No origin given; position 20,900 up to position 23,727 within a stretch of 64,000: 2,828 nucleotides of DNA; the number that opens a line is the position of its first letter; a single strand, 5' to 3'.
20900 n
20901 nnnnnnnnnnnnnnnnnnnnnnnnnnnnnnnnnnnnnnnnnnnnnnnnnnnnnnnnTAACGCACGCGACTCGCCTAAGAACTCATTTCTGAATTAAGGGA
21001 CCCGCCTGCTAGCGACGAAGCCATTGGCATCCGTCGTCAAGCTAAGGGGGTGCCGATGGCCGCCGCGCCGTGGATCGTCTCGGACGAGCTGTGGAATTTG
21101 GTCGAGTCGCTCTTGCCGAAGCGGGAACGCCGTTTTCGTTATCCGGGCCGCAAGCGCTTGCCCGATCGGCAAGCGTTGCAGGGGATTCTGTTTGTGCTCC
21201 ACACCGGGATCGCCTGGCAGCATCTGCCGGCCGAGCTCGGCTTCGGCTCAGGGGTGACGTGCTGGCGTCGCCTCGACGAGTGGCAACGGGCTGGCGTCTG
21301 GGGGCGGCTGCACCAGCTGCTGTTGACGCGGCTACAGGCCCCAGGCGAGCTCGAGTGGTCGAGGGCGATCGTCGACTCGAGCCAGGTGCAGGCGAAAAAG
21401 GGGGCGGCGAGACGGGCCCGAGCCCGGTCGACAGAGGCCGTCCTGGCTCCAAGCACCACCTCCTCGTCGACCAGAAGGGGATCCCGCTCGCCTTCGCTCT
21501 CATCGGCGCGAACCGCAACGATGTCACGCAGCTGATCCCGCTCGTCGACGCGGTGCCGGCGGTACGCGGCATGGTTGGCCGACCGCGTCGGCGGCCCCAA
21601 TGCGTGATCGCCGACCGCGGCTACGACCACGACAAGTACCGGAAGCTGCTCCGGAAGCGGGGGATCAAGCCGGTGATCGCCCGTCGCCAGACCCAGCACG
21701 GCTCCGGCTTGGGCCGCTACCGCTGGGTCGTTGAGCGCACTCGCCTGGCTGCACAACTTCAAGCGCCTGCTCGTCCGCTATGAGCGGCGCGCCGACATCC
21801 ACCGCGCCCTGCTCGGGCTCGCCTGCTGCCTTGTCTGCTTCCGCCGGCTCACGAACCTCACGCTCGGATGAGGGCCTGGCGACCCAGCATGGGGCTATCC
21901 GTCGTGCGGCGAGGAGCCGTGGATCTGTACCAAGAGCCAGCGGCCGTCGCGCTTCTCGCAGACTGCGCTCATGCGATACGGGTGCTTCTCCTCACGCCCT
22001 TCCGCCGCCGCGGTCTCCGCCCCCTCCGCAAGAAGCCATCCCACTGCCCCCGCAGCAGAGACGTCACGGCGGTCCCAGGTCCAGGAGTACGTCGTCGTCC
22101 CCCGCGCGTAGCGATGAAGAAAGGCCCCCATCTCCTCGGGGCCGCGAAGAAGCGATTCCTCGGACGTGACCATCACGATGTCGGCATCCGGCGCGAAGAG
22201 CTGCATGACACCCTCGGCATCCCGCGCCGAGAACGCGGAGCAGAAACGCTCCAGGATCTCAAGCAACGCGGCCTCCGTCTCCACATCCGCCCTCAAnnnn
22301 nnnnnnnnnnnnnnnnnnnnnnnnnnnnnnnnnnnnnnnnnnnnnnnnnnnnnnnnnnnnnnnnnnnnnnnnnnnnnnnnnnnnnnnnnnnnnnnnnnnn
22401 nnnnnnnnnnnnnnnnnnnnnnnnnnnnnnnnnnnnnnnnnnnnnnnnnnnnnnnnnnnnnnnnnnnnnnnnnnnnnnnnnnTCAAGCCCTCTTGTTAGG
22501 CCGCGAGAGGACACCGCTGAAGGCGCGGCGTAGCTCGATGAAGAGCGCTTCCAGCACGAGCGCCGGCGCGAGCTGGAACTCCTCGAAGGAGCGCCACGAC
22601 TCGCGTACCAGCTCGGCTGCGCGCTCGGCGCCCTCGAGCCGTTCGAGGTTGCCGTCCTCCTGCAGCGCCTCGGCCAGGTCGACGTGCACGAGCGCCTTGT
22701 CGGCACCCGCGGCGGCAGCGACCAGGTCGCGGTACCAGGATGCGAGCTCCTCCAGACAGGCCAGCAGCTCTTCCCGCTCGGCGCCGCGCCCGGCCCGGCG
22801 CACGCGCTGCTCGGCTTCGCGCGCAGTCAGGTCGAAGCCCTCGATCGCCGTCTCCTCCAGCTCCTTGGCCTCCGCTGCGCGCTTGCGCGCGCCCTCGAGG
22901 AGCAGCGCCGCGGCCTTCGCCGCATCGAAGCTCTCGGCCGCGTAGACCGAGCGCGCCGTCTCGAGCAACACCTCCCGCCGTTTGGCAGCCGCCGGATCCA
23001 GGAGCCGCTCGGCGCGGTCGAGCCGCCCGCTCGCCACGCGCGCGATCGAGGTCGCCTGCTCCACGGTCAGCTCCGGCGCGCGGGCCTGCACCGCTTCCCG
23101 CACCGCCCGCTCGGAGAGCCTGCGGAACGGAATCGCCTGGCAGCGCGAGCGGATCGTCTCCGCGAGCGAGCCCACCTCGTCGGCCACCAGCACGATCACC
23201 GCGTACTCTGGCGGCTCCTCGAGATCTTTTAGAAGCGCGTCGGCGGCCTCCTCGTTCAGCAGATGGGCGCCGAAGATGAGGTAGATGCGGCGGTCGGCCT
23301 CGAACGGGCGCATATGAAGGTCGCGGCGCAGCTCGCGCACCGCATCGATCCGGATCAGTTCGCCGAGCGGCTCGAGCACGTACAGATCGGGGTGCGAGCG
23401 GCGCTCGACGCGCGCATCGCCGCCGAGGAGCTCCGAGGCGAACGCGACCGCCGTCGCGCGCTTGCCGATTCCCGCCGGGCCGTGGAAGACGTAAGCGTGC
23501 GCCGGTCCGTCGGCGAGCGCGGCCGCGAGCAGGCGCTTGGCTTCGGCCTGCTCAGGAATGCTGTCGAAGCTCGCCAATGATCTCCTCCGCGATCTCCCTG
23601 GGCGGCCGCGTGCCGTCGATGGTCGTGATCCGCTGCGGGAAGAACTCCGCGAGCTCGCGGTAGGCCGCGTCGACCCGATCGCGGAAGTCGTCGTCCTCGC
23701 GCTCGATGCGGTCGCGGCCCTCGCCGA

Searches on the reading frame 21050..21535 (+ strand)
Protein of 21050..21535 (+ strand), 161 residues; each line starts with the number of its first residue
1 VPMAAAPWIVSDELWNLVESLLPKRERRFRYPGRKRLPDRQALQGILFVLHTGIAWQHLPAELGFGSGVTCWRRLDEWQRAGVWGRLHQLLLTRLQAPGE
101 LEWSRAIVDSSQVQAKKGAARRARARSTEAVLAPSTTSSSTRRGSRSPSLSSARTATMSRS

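Call 45: search_protein_families(library=ncbifam, proteins=[window:21050-21535:+], max_evalue=0.001)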
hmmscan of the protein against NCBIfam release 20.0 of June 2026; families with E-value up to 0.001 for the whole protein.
window:21050-21535:+ (161 aa): 1 family
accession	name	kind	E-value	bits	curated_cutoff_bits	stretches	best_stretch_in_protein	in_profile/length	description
NF033580.1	transpos_IS5_3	equivalog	5.2e-29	101.6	110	1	7-128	2-114/258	IS5 family transposase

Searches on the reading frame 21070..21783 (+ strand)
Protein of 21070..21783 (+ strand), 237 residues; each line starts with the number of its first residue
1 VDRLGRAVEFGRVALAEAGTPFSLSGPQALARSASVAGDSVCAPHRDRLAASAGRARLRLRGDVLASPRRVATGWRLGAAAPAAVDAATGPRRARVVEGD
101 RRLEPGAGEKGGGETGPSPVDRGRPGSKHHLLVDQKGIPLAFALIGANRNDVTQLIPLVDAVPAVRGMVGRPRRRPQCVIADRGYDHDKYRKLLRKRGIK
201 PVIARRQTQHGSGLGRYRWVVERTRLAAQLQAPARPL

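Call 41: search_protein_families(library=pfam, proteins=[window:21070-21783:+], max_evalue=0.001)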
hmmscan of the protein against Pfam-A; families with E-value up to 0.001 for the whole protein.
window:21070-21783:+ (237 aa): 1 family
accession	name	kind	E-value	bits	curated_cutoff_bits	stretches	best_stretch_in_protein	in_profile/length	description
PF01609.27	DDE_Tnp_1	-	1.3e-15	58.2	23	1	116-224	26-166/200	Transposase DDE domain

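Call 45: search_protein_families(library=ncbifam, proteins=[window:21070-21783:+], max_evalue=0.001)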
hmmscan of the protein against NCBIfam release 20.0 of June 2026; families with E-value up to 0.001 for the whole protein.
window:21070-21783:+ (237 aa): 6 families
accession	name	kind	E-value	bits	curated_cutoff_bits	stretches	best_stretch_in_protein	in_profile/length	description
NF033580.1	transpos_IS5_3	equivalog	4.8e-27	95.1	110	1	108-224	107-224/258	IS5 family transposase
NF033551.1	transpos_IS1182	equivalog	4.6e-10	39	270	1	122-221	263-360/488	IS1182 family transposase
NF033579.1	transpos_IS5_2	equivalog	2.7e-08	33.7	140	1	127-209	140-215/289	IS5 family transposase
NF033581.1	transpos_IS5_4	equivalog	5.2e-06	26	140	1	126-210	154-226/285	IS5 family transposase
NF033559.2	transpos_IS1634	equivalog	8.6e-05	21.7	100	1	130-207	170-241/483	IS1634 family transposase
NF033520.1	transpos_IS982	equivalog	0.00019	21.1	130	1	126-220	113-196/243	IS982 family transposase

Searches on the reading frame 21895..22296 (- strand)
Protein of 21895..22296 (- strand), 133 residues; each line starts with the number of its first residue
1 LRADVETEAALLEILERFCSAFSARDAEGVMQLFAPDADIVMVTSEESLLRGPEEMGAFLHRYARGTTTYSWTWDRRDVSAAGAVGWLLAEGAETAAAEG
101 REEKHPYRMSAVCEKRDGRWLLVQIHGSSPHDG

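Call 41: search_protein_families(library=pfam, proteins=[window:21895-22296:-], max_evalue=0.001)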
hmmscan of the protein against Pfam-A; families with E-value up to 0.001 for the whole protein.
window:21895-22296:- (133 aa): 5 families
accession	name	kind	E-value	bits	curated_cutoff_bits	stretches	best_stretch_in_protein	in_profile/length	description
PF13474.12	SnoaL_3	-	1.1e-18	68.1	22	1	13-130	3-119/121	SnoaL-like domain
PF12680.13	SnoaL_2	-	1.1e-10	42.4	27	1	16-120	2-99/102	SnoaL-like domain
PF14534.12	DUF4440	-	4.7e-10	40.3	25.2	1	12-122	2-107/107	Domain of unknown function (DUF4440)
PF08332.16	CaMKII_AD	-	1.7e-05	25.4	22.1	1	9-129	3-126/128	Calcium/calmodulin dependent protein kinase II association domain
PF13577.12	SnoaL_4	-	2.2e-05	24.9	24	1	5-121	3-121/126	SnoaL-like domain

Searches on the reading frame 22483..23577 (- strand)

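Call 41: search_protein_families(library=pfam, proteins=[window:22483-23577:-], max_evalue=0.001)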
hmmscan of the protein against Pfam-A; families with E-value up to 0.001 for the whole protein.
window:22483-23577:- (364 aa): 1 family
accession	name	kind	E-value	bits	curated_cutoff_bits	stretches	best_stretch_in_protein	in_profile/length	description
PF13177.12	DNA_pol3_delta2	-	1.5e-32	113.2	27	1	13-154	5-160/161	DNA polymerase III, delta subunit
